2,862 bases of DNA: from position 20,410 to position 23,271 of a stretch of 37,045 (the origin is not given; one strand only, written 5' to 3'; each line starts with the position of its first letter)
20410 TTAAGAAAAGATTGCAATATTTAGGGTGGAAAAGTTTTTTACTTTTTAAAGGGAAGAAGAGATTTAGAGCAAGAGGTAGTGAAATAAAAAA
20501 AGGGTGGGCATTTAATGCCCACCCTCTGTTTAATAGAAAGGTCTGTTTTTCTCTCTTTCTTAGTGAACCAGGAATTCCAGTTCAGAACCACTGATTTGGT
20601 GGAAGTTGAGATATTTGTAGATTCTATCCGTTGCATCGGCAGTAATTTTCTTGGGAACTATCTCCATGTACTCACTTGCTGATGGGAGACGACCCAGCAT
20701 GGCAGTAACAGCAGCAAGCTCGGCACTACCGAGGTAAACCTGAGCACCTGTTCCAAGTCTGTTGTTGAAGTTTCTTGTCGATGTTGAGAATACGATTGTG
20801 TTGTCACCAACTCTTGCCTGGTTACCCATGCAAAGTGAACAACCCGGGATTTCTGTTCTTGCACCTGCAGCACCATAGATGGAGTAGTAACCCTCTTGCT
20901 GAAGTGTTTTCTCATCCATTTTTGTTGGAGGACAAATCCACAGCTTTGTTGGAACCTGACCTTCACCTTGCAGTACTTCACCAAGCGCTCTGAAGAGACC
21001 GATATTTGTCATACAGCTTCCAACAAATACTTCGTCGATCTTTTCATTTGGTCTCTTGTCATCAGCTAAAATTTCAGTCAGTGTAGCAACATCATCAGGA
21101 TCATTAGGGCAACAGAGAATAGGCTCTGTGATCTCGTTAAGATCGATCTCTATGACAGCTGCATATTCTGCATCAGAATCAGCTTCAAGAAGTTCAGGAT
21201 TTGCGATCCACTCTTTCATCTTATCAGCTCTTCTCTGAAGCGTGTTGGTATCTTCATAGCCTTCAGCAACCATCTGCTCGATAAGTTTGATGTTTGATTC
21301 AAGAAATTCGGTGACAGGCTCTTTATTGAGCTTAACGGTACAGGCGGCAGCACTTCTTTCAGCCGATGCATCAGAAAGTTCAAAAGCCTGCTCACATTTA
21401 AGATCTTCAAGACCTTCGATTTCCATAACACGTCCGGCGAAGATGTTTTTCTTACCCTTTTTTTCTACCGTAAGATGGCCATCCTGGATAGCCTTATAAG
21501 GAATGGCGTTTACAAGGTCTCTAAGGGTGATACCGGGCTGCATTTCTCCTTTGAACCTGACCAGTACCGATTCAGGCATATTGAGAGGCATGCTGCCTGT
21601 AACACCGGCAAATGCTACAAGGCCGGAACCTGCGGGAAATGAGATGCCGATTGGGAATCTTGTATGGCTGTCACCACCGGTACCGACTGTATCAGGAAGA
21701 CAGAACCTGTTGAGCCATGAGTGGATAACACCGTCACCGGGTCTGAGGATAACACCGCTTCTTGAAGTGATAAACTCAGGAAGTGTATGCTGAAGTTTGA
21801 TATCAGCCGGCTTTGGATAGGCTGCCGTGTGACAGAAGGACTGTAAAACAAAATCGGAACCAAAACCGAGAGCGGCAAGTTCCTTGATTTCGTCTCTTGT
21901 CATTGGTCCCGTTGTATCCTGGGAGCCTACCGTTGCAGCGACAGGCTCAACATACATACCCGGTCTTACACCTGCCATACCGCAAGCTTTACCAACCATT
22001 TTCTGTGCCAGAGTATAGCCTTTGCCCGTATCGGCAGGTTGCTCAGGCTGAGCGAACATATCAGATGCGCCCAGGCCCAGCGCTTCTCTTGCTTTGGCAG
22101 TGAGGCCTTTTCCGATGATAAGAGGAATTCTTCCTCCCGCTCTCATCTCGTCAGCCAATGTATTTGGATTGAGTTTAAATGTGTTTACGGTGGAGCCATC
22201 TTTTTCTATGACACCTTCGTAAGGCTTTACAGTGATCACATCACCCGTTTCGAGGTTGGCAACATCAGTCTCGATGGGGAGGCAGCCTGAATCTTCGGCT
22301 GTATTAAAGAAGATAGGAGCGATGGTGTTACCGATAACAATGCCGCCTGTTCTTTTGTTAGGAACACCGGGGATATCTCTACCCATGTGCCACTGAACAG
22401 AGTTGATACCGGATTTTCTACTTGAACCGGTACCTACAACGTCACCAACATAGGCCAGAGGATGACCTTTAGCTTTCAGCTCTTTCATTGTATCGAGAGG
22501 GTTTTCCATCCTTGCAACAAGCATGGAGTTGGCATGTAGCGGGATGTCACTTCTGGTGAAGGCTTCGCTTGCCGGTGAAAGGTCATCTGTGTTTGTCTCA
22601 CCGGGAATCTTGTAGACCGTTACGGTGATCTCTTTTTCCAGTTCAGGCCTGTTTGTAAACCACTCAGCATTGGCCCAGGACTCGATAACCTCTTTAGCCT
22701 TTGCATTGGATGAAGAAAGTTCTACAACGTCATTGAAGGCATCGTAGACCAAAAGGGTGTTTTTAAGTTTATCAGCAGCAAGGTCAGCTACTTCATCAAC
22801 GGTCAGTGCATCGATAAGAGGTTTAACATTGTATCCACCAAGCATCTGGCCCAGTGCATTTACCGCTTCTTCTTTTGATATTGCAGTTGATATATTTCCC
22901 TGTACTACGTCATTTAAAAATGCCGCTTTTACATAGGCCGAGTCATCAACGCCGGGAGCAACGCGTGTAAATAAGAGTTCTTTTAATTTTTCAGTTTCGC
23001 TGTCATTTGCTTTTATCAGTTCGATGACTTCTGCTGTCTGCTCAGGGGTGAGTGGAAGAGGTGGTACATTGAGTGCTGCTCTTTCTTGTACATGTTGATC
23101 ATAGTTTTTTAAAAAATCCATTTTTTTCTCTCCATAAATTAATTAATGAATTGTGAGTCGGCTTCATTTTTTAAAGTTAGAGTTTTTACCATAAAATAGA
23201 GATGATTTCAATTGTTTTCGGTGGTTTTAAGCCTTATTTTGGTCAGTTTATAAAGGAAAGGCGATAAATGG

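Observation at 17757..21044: Diverged ~555-bp direct repeats of the acnB 3' end plus terminator flank a 2.2-kb two-gene cassette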

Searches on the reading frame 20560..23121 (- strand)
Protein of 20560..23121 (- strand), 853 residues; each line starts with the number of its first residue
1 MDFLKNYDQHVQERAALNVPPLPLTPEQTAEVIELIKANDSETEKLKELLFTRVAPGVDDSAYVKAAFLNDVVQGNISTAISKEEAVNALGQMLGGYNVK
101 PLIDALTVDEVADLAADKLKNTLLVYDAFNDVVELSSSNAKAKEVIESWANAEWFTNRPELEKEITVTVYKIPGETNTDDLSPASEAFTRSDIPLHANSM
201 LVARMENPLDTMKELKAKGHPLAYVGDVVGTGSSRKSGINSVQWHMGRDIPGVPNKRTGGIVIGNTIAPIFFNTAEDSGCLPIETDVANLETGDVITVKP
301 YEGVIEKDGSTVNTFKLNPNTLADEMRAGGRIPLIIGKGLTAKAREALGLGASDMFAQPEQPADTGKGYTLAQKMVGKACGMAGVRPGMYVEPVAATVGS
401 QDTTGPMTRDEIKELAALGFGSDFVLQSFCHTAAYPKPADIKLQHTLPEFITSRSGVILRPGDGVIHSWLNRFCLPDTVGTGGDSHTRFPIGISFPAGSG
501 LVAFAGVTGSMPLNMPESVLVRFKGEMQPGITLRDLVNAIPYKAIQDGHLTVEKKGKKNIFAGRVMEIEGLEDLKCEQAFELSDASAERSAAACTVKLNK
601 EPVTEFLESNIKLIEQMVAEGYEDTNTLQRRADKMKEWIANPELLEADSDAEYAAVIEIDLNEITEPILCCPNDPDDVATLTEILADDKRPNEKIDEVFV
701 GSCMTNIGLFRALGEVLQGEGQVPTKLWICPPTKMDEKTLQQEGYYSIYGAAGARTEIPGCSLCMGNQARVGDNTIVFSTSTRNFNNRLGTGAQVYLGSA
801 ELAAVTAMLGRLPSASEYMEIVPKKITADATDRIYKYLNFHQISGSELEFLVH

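Call 5: search_protein_families(library=pfam, proteins=[window:20560-23121:-])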
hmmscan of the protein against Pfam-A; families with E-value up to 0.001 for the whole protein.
window:20560-23121:- (853 aa): 3 families
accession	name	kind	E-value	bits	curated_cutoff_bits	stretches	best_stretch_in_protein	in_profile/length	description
PF06434.19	Aconitase_2_N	-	1.3e-99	332.4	27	1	167-369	1-204/204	Aconitate hydratase 2 N-terminus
PF11791.14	Aconitase_B_N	-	6.2e-58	195.6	25.8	1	6-155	1-153/153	Aconitate B N-terminal domain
PF00330.25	Aconitase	-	9.4e-39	134.1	28.7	1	458-810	101-463/463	Aconitase family (aconitate hydratase)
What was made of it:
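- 20560..23121 (-): Intact acnB (853 aa, bifunctional aconitate hydratase 2). It carries Pfam Aconitase_B_N, Aconitase_2_N and Aconitase (call 5).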

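Call 9: find_encoding_contigs(protein=window:20560-23121:-, flank=10000, max_places=10)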
Protein window:20560-23121:- (853 aa): no gene with exactly this product is on record in the collection.

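Call 11: find_related_loci(query=window:20560-23121:-, collection=genome_contigs, flank=10000)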
Query window:20560-23121:- (853 aa) in genome_contigs; peptide patterns used: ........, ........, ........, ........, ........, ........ (x = any residue, [..] = any of these).
600 stretches matched a pattern (row limit reached: there are more); 587 encode a relative of the query (tblastn E <= 1e-3); the best 80 are kept; 80 distinct loci.
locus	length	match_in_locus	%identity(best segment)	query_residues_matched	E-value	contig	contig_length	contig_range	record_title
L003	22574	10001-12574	79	1-853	0e+0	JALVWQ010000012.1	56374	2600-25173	MAG: Campylobacteraceae bacterium isolate M10_metabat2_scaf2bin.026 M10_NODE_175_length_56374_cov_17.029690, whole genom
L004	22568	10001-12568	78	1-853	0e+0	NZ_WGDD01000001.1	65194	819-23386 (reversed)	MAG: Sulfurovum sp. isolate S145_27_esom k151_104086, whole genome shotgun sequence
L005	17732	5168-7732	76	1-853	0e+0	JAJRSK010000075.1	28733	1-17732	MAG: Campylobacterales bacterium isolate Dive100_bin4.86 k141_1204029, whole genome shotgun sequence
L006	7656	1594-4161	76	1-853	0e+0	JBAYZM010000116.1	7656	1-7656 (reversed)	MAG: Arcobacteraceae bacterium isolate SO_2017_CLC_56 scaffold_17455_c1_PH3_2017, whole genome shotgun sequence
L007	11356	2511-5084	77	1-853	0e+0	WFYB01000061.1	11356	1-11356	MAG: Sulfurovum sp. isolate S141_75 k151_182091, whole genome shotgun sequence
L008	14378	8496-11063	77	1-852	0e+0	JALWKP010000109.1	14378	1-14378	MAG: Campylobacteraceae bacterium isolate M17_metabat1_scaf2bin.177 M17_NODE_3965_length_14378_cov_9.685075, whole genom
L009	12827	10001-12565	77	1-852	0e+0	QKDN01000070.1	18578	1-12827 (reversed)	MAG: Epsilonproteobacteria bacterium isolate SZUA-451 scaffold_8051, whole genome shotgun sequence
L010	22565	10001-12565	76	1-852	0e+0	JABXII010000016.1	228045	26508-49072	MAG: Campylobacteraceae bacterium isolate HF-Din13 c_000000028900, whole genome shotgun sequence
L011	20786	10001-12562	75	1-852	0e+0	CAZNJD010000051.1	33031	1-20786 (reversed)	MAG TPA_asm: uncultured Sulfurovum sp. isolate binchicken_co219_126 genome assembly, contig: k141_10616, whole genome sh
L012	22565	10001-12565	74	1-852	0e+0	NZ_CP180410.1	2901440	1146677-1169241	Sulfurovum sp. CS9 chromosome, complete genome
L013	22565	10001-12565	76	1-852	0e+0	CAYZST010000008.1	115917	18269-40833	MAG TPA_asm: uncultured Arcobacter sp. isolate SRP324684_co1_12 genome assembly, contig: NODE_42_length_115917_cov_22.90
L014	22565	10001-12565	74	1-852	0e+0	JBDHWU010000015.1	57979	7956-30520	MAG: Aliarcobacter sp. isolate AS-MESO-OLR.219 NODE_1334_length_57979_cov_19.544023, whole genome shotgun sequence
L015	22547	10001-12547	74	1-848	0e+0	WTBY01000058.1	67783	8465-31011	MAG: Helicobacteraceae bacterium isolate GLR69 c_000000398143, whole genome shotgun sequence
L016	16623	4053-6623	76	1-853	0e+0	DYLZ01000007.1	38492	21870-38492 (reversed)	MAG TPA_asm: Sulfurovum sp. isolate SulCav_AS07-7_2_35_16022 SulCav_AS07_7_951_length_38492_cov_9443_856024, whole genom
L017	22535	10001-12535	72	1-849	0e+0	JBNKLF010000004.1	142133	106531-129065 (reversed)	MAG: Sulfurimonadaceae bacterium isolate H1H2.bin.21.strict NODE_4_length_142133_cov_5.501943, whole genome shotgun sequ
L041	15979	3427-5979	70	1-849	0e+0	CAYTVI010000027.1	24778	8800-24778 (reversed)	MAG TPA_asm: uncultured Sulfurospirillum sp. isolate SRP290908_co2_397 genome assembly, contig: NODE_2539_length_24778_c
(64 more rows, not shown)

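Call 12: find_homologous_proteins(query=window:20560-23121:-, max_evalue=1e-100)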
Query window:20560-23121:- (853 aa): 8000 proteins with E <= 1e-100 among 8000 candidates; the best 120 are listed.
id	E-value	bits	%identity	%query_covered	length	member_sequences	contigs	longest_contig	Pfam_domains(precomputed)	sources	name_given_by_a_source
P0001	0.0e+0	1934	100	100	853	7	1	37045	PF11791.15,PF06434.20,PF00330.26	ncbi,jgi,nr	ncbi:MAG: bifunctional aconitate hydratase 2/2-methylisocitrate dehydratase [Deltaproteobacteria bac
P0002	0.0e+0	1834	94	100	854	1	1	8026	PF11791.15,PF06434.20,PF00330.26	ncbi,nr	ncbi:MAG: bifunctional aconitate hydratase 2/2-methylisocitrate dehydratase [bacterium]|nr:bifunctio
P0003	0.0e+0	1631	83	100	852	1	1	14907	PF11791.15,PF06434.20,PF00330.26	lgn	-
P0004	0.0e+0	1603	82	100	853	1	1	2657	PF11791.15,PF06434.20,PF00330.26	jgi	jgi:aconitate hydratase 2/2-methylisocitrate dehydratase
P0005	0.0e+0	1596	81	100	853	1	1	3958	PF11791.15,PF06434.20,PF00330.26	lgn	-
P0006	0.0e+0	1595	82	100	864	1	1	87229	PF11791.15,PF06434.20,PF00330.26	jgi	jgi:aconitate hydratase 2/2-methylisocitrate dehydratase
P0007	0.0e+0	1594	81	100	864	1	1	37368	PF11791.15,PF06434.20,PF00330.26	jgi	jgi:aconitate hydratase 2/2-methylisocitrate dehydratase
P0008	0.0e+0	1588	81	100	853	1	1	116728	PF11791.15,PF06434.20,PF00330.26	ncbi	-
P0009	0.0e+0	1568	80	100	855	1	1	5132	PF11791.15,PF06434.20,PF00330.26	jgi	jgi:aconitate hydratase 2/2-methylisocitrate dehydratase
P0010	0.0e+0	1553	80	100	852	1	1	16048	PF11791.15,PF06434.20,PF00330.26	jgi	jgi:aconitate hydratase 2/2-methylisocitrate dehydratase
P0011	0.0e+0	1541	79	100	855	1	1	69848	PF11791.15,PF06434.20,PF00330.26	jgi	-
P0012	0.0e+0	1541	79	100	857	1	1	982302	PF11791.15,PF06434.20,PF00330.26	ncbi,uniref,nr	ncbi:bifunctional aconitate hydratase 2/2-methylisocitrate dehydratase [Sulfurovum sp. zt1-1]|uniref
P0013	0.0e+0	1540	79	100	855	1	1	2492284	PF11791.15,PF06434.20,PF00330.26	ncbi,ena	-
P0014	0.0e+0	1539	79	100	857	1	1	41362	PF11791.15,PF06434.20,PF00330.26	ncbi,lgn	ncbi:MAG: bifunctional aconitate hydratase 2/2-methylisocitrate dehydratase [Sulfurimonas sp.]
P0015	0.0e+0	1539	79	100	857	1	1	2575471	PF11791.15,PF06434.20,PF00330.26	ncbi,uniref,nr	ncbi:bifunctional aconitate hydratase 2/2-methylisocitrate dehydratase [Sulfurovum mangrovi]|uniref:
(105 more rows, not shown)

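Call 13: find_encoding_contigs(protein=P0002, flank=10000, max_places=10)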
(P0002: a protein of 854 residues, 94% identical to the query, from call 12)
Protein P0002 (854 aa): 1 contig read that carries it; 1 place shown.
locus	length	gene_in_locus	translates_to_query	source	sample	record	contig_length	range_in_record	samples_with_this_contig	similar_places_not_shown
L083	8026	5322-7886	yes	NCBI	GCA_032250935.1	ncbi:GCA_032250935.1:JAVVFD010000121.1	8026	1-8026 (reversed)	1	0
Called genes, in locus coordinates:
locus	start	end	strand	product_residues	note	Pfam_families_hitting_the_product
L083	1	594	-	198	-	PF02574:S-methyl_trans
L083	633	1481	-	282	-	PF02219:MTHFR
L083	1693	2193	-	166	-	-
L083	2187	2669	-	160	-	PF10502:Peptidase_S26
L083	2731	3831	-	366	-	PF01306:LacY_symp, PF03825:Nuc_H_symport, PF07690:MFS_1, PF12832:MFS_1_like, PF07690:MFS_1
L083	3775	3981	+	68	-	-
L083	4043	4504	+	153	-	PF02639:DUF188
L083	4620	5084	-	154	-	PF07308:DUF1456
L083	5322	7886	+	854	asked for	PF11791:Aconitase_B_N, PF06434:Aconitase_2_N, PF00330:Aconitase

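Call 14: list_cluster_members(proteins=[P0001, P0002])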
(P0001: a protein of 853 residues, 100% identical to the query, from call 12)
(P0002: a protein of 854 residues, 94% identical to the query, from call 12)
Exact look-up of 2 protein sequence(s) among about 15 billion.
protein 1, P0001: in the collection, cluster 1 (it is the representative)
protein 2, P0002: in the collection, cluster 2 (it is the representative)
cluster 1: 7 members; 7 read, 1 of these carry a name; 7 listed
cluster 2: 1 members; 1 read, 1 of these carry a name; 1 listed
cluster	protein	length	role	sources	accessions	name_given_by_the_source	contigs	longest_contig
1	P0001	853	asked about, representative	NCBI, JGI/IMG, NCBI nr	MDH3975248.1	MAG: bifunctional aconitate hydratase 2/2-methylisocitrate dehydratase ... | bifunctional aconitate hydratase 2/2-methylisocitrate dehydratase [Deltaproteobacteria ...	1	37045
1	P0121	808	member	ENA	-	-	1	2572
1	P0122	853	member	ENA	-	-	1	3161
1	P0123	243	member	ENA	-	-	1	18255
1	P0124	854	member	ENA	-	-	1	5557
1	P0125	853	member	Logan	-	-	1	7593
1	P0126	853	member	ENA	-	-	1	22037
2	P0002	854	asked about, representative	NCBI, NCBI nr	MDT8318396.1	MAG: bifunctional aconitate hydratase 2/2-methylisocitrate dehydratase [bacterium] | bifunctional aconitate hydratase 2/2-methylisocitrate dehydratase [bacterium]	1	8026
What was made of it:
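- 20560..23121 (-): It is 100% identical to NCBI MDH3975248.1 (calls 12, 14).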

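Call 15: find_encoding_contigs(protein=P0126, flank=10000, max_places=6)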
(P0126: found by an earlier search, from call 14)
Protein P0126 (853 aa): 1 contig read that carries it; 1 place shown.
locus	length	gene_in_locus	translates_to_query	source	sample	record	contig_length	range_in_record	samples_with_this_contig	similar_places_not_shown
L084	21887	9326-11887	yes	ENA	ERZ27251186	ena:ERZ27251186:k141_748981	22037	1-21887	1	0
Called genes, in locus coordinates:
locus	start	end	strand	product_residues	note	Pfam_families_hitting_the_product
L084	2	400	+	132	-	?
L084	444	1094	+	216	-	PF13462:Thioredoxin_4, PF13743:Thioredoxin_5 (faint), PF01323:DSBA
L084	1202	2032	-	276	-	PF00106:adh_short, PF08659:KR, PF13561:adh_short_C2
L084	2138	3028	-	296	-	PF13185:GAF_2, PF00486:Trans_reg_C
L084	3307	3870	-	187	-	PF01292:Ni_hydr_CYTB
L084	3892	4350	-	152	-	-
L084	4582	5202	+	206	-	PF01914:MarC, PF03741:TerC (faint)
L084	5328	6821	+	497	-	PF08323:Glyco_transf_5, PF13439:Glyco_transf_4 (weak), PF00534:Glycos_transf_1, PF13692:Glyco_trans_1_4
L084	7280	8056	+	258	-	PF07589:PEP_exosort_dom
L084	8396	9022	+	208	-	-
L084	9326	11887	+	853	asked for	PF11791:Aconitase_B_N, PF06434:Aconitase_2_N, PF00330:Aconitase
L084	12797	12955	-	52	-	PF01527:HTH_Tnp_1, PF13518:HTH_28 (weak), PF13384:HTH_23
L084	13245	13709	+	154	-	PF16267:DUF4920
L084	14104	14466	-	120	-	PF03193:RsgA_GTPase, PF01926:MMR_HSR1, PF04548:AIG1 (weak)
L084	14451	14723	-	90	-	PF03193:RsgA_GTPase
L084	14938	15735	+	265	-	PF00561:Abhydrolase_1, PF12146:Hydrolase_4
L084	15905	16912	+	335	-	PF04389:Peptidase_M28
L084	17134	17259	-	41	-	-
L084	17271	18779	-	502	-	PF00115:COX1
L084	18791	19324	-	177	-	PF00116:COX2 (weak)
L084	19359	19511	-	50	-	-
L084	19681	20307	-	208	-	PF00149:Metallophos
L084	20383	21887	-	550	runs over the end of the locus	?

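Call 16: find_encoding_contigs(protein=P0124, flank=10000, max_places=6)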
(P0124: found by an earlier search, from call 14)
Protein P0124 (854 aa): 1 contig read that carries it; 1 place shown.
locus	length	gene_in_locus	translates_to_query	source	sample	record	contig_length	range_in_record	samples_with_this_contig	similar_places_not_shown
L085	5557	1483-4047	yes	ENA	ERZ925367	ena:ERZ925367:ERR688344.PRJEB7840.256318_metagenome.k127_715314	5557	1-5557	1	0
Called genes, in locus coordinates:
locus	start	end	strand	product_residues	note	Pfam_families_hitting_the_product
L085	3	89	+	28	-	?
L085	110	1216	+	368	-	PF04055:Radical_SAM, PF12544:LAM_C (weak)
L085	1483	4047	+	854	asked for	PF11791:Aconitase_B_N, PF06434:Aconitase_2_N, PF00330:Aconitase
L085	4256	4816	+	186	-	PF18955:DUF5698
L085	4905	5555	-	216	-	?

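Call 21: find_encoding_contigs(protein=P0125, flank=10000, max_places=6)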
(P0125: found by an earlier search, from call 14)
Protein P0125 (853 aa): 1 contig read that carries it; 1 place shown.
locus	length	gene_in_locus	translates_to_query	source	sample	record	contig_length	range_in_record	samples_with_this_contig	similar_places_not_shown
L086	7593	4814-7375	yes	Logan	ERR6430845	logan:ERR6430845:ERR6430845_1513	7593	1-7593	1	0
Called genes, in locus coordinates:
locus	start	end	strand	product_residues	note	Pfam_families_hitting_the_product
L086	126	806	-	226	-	PF24390:PRTase-CE (faint)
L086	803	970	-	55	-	-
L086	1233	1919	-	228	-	PF00753:Lactamase_B, PF23023:Anti-Pycsar_Apyc1 (weak), PF12706:Lactamase_B_2 (weak)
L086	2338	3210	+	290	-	PF04055:Radical_SAM, PF13186:SPASM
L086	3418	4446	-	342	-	-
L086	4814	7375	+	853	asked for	PF11791:Aconitase_B_N, PF06434:Aconitase_2_N, PF00330:Aconitase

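Call 56: find_related_loci(query=window:20560-23121:-, collection=metagenome_contigs, flank=10000)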
Query window:20560-23121:- (853 aa) in metagenome_contigs; peptide patterns used: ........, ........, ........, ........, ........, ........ (x = any residue, [..] = any of these).
600 stretches matched a pattern (row limit reached: there are more); 547 encode a relative of the query (tblastn E <= 1e-3); the best 80 are kept; 80 distinct loci.
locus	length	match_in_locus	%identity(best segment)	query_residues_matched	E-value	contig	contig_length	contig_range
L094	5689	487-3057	77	1-853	0e+0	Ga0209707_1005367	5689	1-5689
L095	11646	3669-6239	77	1-853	0e+0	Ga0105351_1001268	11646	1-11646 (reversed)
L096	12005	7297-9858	77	1-852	0e+0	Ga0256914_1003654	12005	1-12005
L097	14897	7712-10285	78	1-853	0e+0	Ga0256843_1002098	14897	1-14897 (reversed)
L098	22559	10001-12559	77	1-852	0e+0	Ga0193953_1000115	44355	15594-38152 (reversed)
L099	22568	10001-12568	78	1-853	0e+0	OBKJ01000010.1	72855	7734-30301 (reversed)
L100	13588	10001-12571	77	1-853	0e+0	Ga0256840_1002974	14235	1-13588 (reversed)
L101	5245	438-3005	78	1-853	0e+0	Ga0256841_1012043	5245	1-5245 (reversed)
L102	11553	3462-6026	77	1-852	0e+0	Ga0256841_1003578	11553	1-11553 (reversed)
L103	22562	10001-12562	76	1-852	0e+0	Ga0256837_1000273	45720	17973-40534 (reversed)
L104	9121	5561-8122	76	1-852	0e+0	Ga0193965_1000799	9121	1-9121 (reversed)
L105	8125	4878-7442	76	1-852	0e+0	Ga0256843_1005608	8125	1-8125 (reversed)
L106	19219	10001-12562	75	1-852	0e+0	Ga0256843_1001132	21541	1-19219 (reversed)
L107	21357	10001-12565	76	1-852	0e+0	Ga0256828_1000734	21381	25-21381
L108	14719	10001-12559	75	1-852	0e+0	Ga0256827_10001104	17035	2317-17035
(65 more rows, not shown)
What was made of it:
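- Tried and rejected: The GTDB genome scan and the JGI metagenome scan with AcnB found nothing closer than about 80% protein identity (calls 11, 56).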

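Call 60: find_encoding_contigs(protein=P0122, flank=10000, max_places=6)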
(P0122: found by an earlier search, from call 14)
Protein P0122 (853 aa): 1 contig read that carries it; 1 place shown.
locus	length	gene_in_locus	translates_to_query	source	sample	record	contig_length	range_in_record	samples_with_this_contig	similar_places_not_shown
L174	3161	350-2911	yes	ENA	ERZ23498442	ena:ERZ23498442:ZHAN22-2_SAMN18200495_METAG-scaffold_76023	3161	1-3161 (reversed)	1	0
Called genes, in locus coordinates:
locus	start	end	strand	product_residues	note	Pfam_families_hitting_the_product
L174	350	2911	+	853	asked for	PF11791:Aconitase_B_N, PF06434:Aconitase_2_N, PF00330:Aconitase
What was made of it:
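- Several relatives' contigs stop 140-250 nt after acnB (calls 13, 21, 60).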
